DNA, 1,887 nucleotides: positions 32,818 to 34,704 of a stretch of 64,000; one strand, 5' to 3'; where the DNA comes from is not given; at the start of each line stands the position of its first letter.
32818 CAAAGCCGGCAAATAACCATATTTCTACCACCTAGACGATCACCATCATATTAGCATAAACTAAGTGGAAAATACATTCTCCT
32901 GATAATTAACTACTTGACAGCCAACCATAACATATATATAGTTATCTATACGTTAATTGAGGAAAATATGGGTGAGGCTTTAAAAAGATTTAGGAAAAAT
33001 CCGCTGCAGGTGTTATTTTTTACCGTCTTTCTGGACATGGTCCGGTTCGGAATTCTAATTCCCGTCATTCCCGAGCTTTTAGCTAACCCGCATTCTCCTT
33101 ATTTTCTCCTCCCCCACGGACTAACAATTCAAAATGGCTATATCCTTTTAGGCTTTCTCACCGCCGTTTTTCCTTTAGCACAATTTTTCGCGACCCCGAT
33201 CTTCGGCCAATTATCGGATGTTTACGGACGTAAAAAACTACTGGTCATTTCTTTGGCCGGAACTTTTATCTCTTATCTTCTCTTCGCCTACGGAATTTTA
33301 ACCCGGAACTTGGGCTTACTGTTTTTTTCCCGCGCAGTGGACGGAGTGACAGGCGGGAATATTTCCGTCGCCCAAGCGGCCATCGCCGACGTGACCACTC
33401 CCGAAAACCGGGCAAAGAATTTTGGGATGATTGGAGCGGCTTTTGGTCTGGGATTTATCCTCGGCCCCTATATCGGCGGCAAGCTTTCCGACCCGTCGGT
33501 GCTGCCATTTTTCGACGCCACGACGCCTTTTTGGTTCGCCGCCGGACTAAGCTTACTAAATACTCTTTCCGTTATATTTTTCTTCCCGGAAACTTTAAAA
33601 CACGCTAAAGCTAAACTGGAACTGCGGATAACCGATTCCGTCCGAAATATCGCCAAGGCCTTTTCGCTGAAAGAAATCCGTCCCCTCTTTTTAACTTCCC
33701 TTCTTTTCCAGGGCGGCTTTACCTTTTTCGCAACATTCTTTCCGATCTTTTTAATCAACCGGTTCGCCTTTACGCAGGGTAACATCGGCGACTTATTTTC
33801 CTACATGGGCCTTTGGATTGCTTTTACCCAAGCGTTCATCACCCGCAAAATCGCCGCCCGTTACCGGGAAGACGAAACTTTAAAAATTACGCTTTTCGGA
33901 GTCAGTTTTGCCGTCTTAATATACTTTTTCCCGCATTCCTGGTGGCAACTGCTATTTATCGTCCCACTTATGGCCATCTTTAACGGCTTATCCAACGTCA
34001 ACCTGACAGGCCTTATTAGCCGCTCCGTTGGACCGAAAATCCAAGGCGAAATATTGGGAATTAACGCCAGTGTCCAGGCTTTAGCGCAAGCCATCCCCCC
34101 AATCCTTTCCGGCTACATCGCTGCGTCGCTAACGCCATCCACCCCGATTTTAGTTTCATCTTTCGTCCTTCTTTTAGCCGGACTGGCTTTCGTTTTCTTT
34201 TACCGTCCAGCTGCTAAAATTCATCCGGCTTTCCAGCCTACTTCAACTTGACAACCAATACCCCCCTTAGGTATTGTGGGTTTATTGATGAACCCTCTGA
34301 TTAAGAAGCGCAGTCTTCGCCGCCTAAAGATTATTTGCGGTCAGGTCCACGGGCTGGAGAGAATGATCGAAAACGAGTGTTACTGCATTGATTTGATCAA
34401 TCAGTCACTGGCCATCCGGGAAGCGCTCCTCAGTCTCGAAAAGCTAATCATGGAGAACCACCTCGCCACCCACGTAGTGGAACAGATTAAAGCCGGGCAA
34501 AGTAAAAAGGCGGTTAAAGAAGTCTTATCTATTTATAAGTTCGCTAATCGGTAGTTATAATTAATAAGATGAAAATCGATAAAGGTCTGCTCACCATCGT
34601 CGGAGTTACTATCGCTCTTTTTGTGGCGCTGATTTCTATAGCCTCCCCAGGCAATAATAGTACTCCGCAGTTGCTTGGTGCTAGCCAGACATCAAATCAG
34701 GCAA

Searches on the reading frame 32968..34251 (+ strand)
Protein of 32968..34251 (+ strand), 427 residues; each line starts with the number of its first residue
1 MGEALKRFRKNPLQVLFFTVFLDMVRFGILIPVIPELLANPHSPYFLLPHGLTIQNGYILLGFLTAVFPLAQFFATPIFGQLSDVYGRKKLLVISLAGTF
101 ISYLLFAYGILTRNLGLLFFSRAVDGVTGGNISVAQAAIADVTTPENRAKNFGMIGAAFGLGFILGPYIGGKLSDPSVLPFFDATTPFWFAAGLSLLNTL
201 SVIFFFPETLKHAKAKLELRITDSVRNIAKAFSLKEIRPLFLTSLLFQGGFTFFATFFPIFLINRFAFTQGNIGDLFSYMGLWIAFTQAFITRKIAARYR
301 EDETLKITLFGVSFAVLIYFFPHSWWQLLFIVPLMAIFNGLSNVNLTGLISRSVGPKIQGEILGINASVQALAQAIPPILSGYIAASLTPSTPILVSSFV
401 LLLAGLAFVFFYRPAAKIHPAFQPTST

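Call 48: search_protein_families(library=pfam, proteins=[window:32968-34251:+], max_evalue=0.001)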
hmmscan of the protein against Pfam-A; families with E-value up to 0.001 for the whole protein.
window:32968-34251:+ (427 aa): 4 families
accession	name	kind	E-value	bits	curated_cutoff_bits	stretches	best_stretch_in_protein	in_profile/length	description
PF07690.21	MFS_1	-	2.3e-53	181.8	33.4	2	16-376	1-345/347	Major Facilitator Superfamily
PF12832.13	MFS_1_like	-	2.4e-11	43.8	25.2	1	60-384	35-361/373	MFS_1 like family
PF06779.20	MFS_4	-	4.4e-09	36.6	26.3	1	88-407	56-362/364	Uncharacterised MFS-type transporter YbfB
PF00083.30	Sugar_tr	-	5.6e-07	29.2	22.3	1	59-209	46-194/452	Sugar (and other) transporter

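Call 53: find_homologous_proteins(query=window:32968-34251:+, max_evalue=1e-30)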
Query window:32968-34251:+ (427 aa): 6194 proteins with E <= 1e-30 among 8000 candidates; the best 120 are listed.
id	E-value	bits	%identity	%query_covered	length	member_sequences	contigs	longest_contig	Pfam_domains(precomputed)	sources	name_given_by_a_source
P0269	1.7e-272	921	100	100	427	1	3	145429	PF06779.21,PF00083.31,PF12832.14,PF07690.22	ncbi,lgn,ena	ncbi:MAG: MFS transporter [Patescibacteria group bacterium]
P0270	3.2e-249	845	92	100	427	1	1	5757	PF06779.21,PF00083.31,PF12832.14,PF07690.22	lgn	-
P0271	2.8e-248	842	90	100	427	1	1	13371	PF00083.31,PF12832.14,PF07690.22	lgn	-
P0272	9.8e-240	813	87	99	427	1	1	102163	PF00083.31,PF07690.22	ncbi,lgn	-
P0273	7.4e-238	807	88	97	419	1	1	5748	PF00083.31,PF07690.22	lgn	-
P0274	2.9e-174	598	64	98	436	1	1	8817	PF00083.31,PF12832.14,PF07690.22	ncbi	-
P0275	1.1e-173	596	65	97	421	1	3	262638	PF00083.31,PF12832.14,PF07690.22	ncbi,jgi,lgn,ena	-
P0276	1.5e-173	595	65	97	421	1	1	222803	PF00083.31,PF12832.14,PF07690.22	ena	-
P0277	7.6e-172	590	64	96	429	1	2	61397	PF00083.31,PF12832.14,PF07690.22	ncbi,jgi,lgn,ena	-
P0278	2.2e-171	588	62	98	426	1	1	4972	PF05977.20,PF00083.31,PF12832.14,PF07690.22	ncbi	-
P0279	1.1e-170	586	65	96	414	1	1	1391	PF00083.31,PF12832.14,PF07690.22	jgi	jgi:MFS transporter, DHA1 family, tetracycline resistance protein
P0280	2.2e-170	585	65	96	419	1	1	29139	PF05977.20,PF00083.31,PF12832.14,PF07690.22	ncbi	ncbi:MAG: MFS transporter [Candidatus Doudnabacteria bacterium]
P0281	2.3e-170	585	65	97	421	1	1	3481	PF00083.31,PF12832.14,PF07690.22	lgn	-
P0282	1.4e-169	582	64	96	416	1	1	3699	PF00083.31,PF12832.14,PF07690.22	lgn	-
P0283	6.1e-169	580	65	96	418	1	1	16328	PF00083.31,PF07690.22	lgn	-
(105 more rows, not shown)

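Call 54: find_encoding_contigs(protein=P0272, flank=5000, max_places=2)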
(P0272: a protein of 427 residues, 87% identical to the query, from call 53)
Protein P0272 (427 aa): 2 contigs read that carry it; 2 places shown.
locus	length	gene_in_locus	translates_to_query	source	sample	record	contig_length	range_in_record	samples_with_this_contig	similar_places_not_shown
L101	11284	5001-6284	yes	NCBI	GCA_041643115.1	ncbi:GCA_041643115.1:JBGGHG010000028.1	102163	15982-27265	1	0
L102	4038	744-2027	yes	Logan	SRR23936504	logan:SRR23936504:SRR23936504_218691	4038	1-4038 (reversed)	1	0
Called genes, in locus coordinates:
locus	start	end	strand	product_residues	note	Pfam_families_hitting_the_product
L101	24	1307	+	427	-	PF00239:Resolvase, PF07508:Recombinase, PF13408:Zn_ribbon_recom (weak)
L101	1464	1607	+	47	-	-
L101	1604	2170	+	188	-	PF12869:tRNA_anti-like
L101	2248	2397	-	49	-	PF01381:HTH_3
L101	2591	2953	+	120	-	-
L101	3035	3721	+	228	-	-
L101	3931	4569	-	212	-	-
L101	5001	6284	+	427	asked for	PF07690:MFS_1, PF00083:Sugar_tr, PF07690:MFS_1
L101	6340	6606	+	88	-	PF02583:Trns_repr_metal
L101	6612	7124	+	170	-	PF07610:DUF1573, PF22544:HYDIN_VesB_CFA65-like_Ig (faint)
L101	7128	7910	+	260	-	-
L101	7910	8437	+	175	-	-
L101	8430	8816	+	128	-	PF00085:Thioredoxin (weak)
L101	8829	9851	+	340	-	-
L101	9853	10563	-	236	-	PF13482:RNase_H_2, PF10108:DNA_pol_B_exo2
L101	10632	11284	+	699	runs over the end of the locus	PF19335:HMBD, PF00122:E1-E2_ATPase, PF00702:Hydrolase, PF08282:Hydrolase_3 (faint)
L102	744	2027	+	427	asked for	PF07690:MFS_1, PF00083:Sugar_tr, PF07690:MFS_1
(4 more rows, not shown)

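Call 55: find_encoding_contigs(protein=P0271, flank=5000, max_places=2)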
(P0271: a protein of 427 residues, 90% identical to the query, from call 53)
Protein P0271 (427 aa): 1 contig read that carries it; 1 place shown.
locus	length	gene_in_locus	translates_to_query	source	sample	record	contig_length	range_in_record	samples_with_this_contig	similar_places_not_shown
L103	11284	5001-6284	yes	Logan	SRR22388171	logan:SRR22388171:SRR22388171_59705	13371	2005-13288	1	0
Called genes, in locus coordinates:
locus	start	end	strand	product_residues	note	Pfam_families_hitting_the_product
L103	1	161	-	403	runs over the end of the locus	PF07486:Hydrolase_2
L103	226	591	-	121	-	-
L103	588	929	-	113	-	PF18924:DUF5674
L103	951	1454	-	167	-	PF00710:Asparaginase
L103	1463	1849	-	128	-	PF01042:Ribonuc_L-PSP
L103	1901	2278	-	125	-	PF11969:DcpS_C, PF01230:HIT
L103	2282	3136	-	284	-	PF01636:APH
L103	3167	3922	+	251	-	-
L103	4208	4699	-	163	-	PF00583:Acetyltransf_1, PF13673:Acetyltransf_10 (weak), PF13508:Acetyltransf_7 (weak)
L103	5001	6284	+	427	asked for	PF07690:MFS_1, PF12832:MFS_1_like, PF00083:Sugar_tr (weak), PF07690:MFS_1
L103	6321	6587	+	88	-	PF02583:Trns_repr_metal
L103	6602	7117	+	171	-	PF07610:DUF1573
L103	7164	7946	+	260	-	-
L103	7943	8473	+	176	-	-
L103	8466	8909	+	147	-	PF00085:Thioredoxin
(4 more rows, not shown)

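Call 56: find_encoding_contigs(protein=P0270, flank=5000, max_places=2)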
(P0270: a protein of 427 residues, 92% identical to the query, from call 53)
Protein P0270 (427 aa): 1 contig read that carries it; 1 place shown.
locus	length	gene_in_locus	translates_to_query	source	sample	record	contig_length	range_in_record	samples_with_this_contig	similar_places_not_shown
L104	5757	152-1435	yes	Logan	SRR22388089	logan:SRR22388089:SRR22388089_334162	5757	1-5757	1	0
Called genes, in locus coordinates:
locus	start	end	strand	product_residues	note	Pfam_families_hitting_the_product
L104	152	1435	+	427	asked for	PF07690:MFS_1, PF00083:Sugar_tr (weak), PF12832:MFS_1_like, PF06779:MFS_4, PF07690:MFS_1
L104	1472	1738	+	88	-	PF02583:Trns_repr_metal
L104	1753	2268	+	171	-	PF07610:DUF1573, PF22544:HYDIN_VesB_CFA65-like_Ig (faint)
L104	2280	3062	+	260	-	-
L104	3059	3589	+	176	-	-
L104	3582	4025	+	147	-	PF00085:Thioredoxin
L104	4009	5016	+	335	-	-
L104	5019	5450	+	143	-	-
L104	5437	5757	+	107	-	?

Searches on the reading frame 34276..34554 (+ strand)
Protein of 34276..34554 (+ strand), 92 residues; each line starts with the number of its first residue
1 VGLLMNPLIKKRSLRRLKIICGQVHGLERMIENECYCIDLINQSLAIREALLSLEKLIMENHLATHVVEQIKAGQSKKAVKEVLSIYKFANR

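Call 48: search_protein_families(library=pfam, proteins=[window:34276-34554:+], max_evalue=0.001)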
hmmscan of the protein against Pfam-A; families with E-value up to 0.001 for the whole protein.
window:34276-34554:+ (92 aa): 1 family
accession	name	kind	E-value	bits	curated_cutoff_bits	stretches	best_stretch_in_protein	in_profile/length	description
PF02583.22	Trns_repr_metal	-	1.3e-20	74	22.8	1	10-86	2-75/78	Metal-sensitive transcriptional repressor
